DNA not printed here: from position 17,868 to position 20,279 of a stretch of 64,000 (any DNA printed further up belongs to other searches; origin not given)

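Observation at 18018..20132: In-frame PurN-PurF fusion places the PurF Ntn catalytic cysteine about 207 residues inside a polypeptide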

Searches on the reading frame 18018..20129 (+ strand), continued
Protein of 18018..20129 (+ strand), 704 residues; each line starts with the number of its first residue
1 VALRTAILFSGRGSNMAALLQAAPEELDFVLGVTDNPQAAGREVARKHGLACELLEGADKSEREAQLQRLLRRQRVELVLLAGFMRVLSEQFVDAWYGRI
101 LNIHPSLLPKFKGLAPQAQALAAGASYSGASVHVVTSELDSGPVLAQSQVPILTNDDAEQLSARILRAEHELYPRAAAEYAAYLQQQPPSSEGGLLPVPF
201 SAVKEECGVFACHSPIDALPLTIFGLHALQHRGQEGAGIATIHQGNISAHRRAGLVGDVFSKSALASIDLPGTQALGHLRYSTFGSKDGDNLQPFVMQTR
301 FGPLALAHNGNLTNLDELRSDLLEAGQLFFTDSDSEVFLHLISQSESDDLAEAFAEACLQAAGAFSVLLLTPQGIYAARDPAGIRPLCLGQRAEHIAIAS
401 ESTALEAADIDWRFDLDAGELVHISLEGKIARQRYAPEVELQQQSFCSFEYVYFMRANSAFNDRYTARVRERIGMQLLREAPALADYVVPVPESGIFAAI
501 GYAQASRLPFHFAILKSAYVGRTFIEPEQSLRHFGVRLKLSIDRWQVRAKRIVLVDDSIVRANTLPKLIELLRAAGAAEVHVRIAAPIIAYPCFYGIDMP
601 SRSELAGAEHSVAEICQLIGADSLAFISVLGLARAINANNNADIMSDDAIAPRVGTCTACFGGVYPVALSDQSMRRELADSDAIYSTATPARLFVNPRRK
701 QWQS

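Call 40: search_protein_families(library=pfam, proteins=[P0165, P0173, P0176, P0216, P0253, P0149, P0135, P0179, P0214, P0188], max_evalue=0.00001)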
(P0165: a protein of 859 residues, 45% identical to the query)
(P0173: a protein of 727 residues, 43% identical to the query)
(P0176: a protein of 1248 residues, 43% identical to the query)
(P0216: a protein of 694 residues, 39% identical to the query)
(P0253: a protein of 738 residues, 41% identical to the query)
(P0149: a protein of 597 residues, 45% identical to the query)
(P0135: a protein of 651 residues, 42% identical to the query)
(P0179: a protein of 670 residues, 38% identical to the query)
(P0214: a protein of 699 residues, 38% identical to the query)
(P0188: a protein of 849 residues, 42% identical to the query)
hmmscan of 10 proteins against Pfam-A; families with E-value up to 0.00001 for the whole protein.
P0165 (859 aa): 4 families
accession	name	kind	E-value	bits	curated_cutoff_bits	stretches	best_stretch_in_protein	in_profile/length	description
PF01259.24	SAICAR_synt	-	7.9e-61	206.2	20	1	32-271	4-222/233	SAICAR synthetase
PF13522.11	GATase_6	-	3.4e-14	53.4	27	1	431-559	9-122/130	Glutamine amidotransferase domain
PF13537.11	GATase_7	-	3.7e-09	37.1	25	1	451-560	12-109/123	Glutamine amidotransferase domain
PF00156.33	Pribosyltran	-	6.7e-07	29.2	26.3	1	653-754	27-120/158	Phosphoribosyl transferase domain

P0173 (727 aa): 4 families
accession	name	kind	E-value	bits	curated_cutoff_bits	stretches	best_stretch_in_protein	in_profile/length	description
PF01259.24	SAICAR_synt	-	4.2e-65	220.2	20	1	5-227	2-228/233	SAICAR synthetase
PF13522.11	GATase_6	-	4.5e-19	69.2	27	1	317-446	9-130/130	Glutamine amidotransferase domain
PF13537.11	GATase_7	-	1.4e-17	64.3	25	1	333-450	8-121/123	Glutamine amidotransferase domain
PF00156.33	Pribosyltran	-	3.2e-12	46.5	26.3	1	526-624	30-121/158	Phosphoribosyl transferase domain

P0176 (1248 aa): 5 families
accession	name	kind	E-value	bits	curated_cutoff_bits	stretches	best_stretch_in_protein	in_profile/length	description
PF00586.29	AIRS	-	1e-45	155.1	24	2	84-198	2-112/112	AIR synthase related protein, N-terminal domain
PF02769.27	AIRS_C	-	3.2e-44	151.3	23.1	2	222-367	11-155/156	AIR synthase related protein, C-terminal domain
PF13522.11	GATase_6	-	1.7e-11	44.7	27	1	844-972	8-130/130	Glutamine amidotransferase domain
PF18072.6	FGAR-AT_linker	-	1.6e-09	38.6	26.6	1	21-57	11-50/50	Formylglycinamide ribonucleotide amidotransferase linker domain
PF13537.11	GATase_7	-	5.4e-08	33.3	25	1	864-976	11-121/123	Glutamine amidotransferase domain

P0216 (694 aa): 5 families
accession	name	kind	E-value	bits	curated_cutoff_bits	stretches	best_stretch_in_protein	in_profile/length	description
PF01259.24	SAICAR_synt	-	1.3e-80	270.9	20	1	4-229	2-232/233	SAICAR synthetase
PF13522.11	GATase_6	-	1.6e-22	80.4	27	1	303-430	8-127/130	Glutamine amidotransferase domain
PF13537.11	GATase_7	-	2.8e-21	76.2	25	1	327-437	15-121/123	Glutamine amidotransferase domain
PF00156.33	Pribosyltran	-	1.9e-10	40.7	26.3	1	513-609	30-120/158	Phosphoribosyl transferase domain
PF13230.11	GATase_4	-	2.5e-10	40.2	23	1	297-369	63-131/272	Glutamine amidotransferases class-II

P0253 (738 aa): 3 families
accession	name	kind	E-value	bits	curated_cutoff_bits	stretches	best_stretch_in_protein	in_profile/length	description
PF13507.12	GATase_5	-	2.6e-44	151.7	27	1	2-197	1-203/260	CobB/CobQ-like glutamine amidotransferase domain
PF13537.11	GATase_7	-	1.5e-16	61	25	1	368-484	11-121/123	Glutamine amidotransferase domain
PF13522.11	GATase_6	-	4.3e-16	59.6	27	1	350-480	10-130/130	Glutamine amidotransferase domain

P0149 (597 aa): 4 families
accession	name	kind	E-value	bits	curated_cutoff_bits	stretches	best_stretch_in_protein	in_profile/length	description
PF13537.11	GATase_7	-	4.3e-24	85.3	25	1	173-291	9-121/123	Glutamine amidotransferase domain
PF13522.11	GATase_6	-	1.7e-23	83.5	27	1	157-287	10-130/130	Glutamine amidotransferase domain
PF00156.33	Pribosyltran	-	7.1e-08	32.4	26.3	1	363-465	26-121/158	Phosphoribosyl transferase domain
PF13230.11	GATase_4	-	2.8e-06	26.9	23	1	159-212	73-127/272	Glutamine amidotransferases class-II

P0135 (651 aa): 4 families
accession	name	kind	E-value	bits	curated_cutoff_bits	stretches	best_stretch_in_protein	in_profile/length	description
PF00551.24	Formyl_trans_N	-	2.5e-30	106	26.1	1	454-646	1-181/181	Formyl transferase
PF13522.11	GATase_6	-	1.3e-19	71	27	1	65-195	9-129/130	Glutamine amidotransferase domain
PF13537.11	GATase_7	-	3.5e-18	66.2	25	1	81-201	8-122/123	Glutamine amidotransferase domain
PF00156.33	Pribosyltran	-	4.1e-09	36.4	26.3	1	272-373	26-120/158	Phosphoribosyl transferase domain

P0179 (670 aa): 4 families
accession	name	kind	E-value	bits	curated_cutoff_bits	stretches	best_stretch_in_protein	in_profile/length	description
PF00551.24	Formyl_trans_N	-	6.7e-29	101.4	26.1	1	472-664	1-181/181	Formyl transferase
PF13522.11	GATase_6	-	1.1e-14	55.1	27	1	72-202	9-130/130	Glutamine amidotransferase domain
PF13537.11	GATase_7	-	4.3e-14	53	25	1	91-206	11-121/123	Glutamine amidotransferase domain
PF00156.33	Pribosyltran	-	2.7e-09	37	26.3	1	265-378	15-120/158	Phosphoribosyl transferase domain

P0214 (699 aa): 4 families
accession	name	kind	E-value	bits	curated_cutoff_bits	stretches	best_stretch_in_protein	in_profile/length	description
PF00551.24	Formyl_trans_N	-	1e-21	78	26.1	1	468-675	2-179/181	Formyl transferase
PF13522.11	GATase_6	-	3.6e-14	53.3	27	1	73-204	9-130/130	Glutamine amidotransferase domain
PF13537.11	GATase_7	-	5.9e-13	49.4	25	1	81-208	2-121/123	Glutamine amidotransferase domain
PF00156.33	Pribosyltran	-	4.8e-11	42.7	26.3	1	274-383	21-123/158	Phosphoribosyl transferase domain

P0188 (849 aa): 5 families
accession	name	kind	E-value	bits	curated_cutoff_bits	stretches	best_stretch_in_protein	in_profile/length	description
PF02769.27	AIRS_C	-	2.3e-33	116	23.1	1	678-846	1-154/156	AIR synthase related protein, C-terminal domain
PF00586.29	AIRS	-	8.3e-26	91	24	1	557-666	10-112/112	AIR synthase related protein, N-terminal domain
PF13522.11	GATase_6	-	3e-18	66.5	27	1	89-220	9-130/130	Glutamine amidotransferase domain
PF13537.11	GATase_7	-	8.6e-17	61.7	25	1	108-224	11-121/123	Glutamine amidotransferase domain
PF00156.33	Pribosyltran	-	2e-07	30.9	26.3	1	298-399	24-122/158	Phosphoribosyl transferase domain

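Call 43: list_cluster_members(proteins=[P0165, P0173, P0176, P0216, P0253, P0135, P0179, P0214, P0188, P0002])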
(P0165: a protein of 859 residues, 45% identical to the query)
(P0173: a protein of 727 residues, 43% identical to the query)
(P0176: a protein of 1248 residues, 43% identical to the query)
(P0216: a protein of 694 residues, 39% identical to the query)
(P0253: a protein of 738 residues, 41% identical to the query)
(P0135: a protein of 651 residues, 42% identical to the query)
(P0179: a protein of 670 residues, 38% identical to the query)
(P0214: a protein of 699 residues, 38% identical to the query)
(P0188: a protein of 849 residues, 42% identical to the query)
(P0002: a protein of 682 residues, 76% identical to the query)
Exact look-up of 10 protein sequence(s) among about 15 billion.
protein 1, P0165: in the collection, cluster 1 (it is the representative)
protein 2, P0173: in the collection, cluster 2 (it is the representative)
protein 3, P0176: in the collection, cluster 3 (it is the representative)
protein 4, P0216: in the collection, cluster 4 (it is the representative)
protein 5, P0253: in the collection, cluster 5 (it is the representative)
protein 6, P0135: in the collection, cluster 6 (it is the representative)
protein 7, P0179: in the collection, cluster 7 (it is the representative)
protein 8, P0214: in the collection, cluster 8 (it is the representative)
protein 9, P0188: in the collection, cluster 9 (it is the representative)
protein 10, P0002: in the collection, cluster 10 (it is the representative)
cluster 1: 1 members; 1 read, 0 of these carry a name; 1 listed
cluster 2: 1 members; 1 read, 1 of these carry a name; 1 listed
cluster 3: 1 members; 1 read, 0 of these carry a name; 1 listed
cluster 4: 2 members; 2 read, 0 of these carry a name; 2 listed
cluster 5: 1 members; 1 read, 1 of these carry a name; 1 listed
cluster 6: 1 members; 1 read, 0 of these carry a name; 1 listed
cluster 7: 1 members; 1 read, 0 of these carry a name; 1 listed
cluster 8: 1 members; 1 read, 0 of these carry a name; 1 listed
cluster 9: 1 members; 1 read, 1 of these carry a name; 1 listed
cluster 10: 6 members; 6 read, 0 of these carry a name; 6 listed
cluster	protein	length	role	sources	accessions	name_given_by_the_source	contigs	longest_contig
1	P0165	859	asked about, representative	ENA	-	-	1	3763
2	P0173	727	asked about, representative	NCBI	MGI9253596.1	MAG: amidophosphoribosyltransferase, partial [Thermomicrobiales bacterium]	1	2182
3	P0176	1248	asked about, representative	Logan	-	-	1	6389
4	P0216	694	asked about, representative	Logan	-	-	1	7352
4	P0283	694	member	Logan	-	-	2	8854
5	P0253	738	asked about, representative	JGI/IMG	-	amidophosphoribosyltransferase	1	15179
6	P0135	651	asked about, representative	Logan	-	-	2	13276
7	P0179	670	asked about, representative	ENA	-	-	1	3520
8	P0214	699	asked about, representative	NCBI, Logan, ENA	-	-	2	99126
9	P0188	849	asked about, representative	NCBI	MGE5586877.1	MAG: amidophosphoribosyltransferase [Clostridia bacterium]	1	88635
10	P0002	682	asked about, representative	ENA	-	-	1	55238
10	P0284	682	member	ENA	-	-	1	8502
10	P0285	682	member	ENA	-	-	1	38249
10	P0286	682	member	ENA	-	-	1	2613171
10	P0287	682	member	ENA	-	-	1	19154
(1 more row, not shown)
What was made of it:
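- Most PurC-PurF, PurL-PurF and PurQ-PurF examples are singletons (call 43).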

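Call 45: find_encoding_contigs(protein=P0012, flank=4000, max_places=1)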
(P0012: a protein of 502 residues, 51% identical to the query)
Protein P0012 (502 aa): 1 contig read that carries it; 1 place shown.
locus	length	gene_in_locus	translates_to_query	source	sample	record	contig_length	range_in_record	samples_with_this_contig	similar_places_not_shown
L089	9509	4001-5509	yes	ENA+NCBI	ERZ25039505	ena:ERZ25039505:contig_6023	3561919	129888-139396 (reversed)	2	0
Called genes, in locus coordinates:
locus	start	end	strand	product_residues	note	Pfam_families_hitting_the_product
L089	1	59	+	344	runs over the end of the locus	PF01548:DEDD_Tnp_IS110, PF02371:Transposase_20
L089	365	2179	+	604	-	PF01321:Creatinase_N, PF16189:Creatinase_N_2, PF00557:Peptidase_M24, PF16188:Peptidase_M24_C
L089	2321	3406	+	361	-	PF00586:AIRS, PF02769:AIRS_C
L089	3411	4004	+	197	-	PF00551:Formyl_trans_N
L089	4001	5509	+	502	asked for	PF13522:GATase_6, PF13537:GATase_7, PF00156:Pribosyltran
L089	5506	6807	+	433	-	PF02844:GARS_N, PF01071:GARS_A, PF02222:ATP-grasp (faint), PF02786:CPSase_L_D2, PF02843:GARS_C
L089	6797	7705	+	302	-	PF01259:SAICAR_synt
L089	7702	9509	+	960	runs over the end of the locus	PF18072:FGAR-AT_linker, PF00586:AIRS, PF02769:AIRS_C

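Call 46: find_encoding_contigs(protein=P0014, flank=4000, max_places=1)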
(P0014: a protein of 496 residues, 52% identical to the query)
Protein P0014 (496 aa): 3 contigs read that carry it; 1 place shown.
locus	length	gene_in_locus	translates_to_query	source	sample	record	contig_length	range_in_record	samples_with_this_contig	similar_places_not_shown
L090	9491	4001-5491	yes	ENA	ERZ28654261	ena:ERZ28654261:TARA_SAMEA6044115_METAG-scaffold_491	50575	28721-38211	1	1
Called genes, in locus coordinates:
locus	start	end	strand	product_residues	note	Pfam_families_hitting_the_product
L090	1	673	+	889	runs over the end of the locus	PF04879:Molybdop_Fe4S4, PF00384:Molybdopterin, PF01568:Molydop_binding, PF04324:Fer2_BFD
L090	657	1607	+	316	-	PF13241:NAD_binding_7, PF14824:Sirohm_synth_M (weak), PF10414:CysG_dimeriser (weak)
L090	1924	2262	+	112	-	-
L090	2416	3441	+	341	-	PF00586:AIRS, PF02769:AIRS_C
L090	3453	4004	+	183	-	PF00551:Formyl_trans_N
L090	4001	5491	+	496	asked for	PF13522:GATase_6, PF13537:GATase_7, PF00156:Pribosyltran (weak)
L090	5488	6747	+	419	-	PF02844:GARS_N, PF01071:GARS_A, PF02786:CPSase_L_D2, PF02843:GARS_C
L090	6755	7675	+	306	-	PF01259:SAICAR_synt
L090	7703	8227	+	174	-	PF00731:AIRC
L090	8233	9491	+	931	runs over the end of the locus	PF18072:FGAR-AT_linker, PF00586:AIRS, PF02769:AIRS_C, PF00586:AIRS (weak), PF02769:AIRS_C (weak)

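Call 48: predict_structure(alignment_id=A2)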
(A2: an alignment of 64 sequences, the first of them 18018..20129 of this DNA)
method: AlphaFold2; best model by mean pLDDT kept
length: 704 residues; sequences in the alignment: 64
mean_pLDDT: 88.8   pTM: 0.69
mean pLDDT of the five models: 88.8, 87.8, 87.1, 86.0, 86.0
residues with pLDDT >= 90: 496; 70-90: 142; 50-70: 36; < 50: 30
segments of 3 or more residues with pLDDT < 50: 192-205, 520-531, 702-704
pLDDT, mean of each block of 10 residues (from residue 1): 95 96 96 96 97 95 96 97 86 87 86 85 95 82 85 96 96 95 81 36 57 97 93 82 97 88 90 95 70 94 95 90 91 91 95 97 95 98 95 97 90 96 98 96 93 87 89 98 98 91 98 76 44 62 94 95 89 97 97 74 91 97 98 94 90 92 93 89 90 56 46
secondary structure, 60 per line:
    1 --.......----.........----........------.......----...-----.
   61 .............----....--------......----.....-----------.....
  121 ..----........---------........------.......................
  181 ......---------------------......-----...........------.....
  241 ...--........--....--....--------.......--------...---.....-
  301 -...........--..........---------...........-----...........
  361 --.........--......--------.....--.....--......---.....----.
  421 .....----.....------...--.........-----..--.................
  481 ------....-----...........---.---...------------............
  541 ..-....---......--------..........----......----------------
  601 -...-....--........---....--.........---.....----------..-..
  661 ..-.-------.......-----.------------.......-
elements in order (helices of 4 or more, strands of 3 or more residues): E3-9 H14-22 E27-34 H41-47 E52-54 H60-73 E78-81 H90-95 E100-104 H116-122 E127-134 E144-151 H158-186 E208-213 H219-229 E236-243 E246-253 H256-259 H262-265 E274-280 E295-299 E302-312 H315-324 H334-344 H350-360 E363-371 E374-379 E388-392 E395-399 H402-407 E411-415 E420-425 E430-434 H448-454 H466-480 E487-490 H496-506 E514-516 H529-539 E540-542 H544-547 E551-556 H565-574 E579-584 H606-609 H612-619 E623-626 H629-637 H641-645 H659-662 H672-678 H697-703
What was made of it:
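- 18018..18575 (+): PurN (GAR transformylase) domain, residues 1-186. It includes the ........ motif and the ELDSGPV aspartate. The AF2 model has pLDDT of about 95 and a terminal helix at 158-186 (call 48).
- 18576..18635 (+): Linker, residues 187-206, predicted to be coil. The distal part (187-194) is variable. AF2 gives pLDDT below 50 for residues 192-205 (call 48).
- AF2 gives two confident domains joined by a disordered coil at 187-207, with the first PurF strand starting at 208 (call 48). The linker is predicted to be disordered and accessible (call 48).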
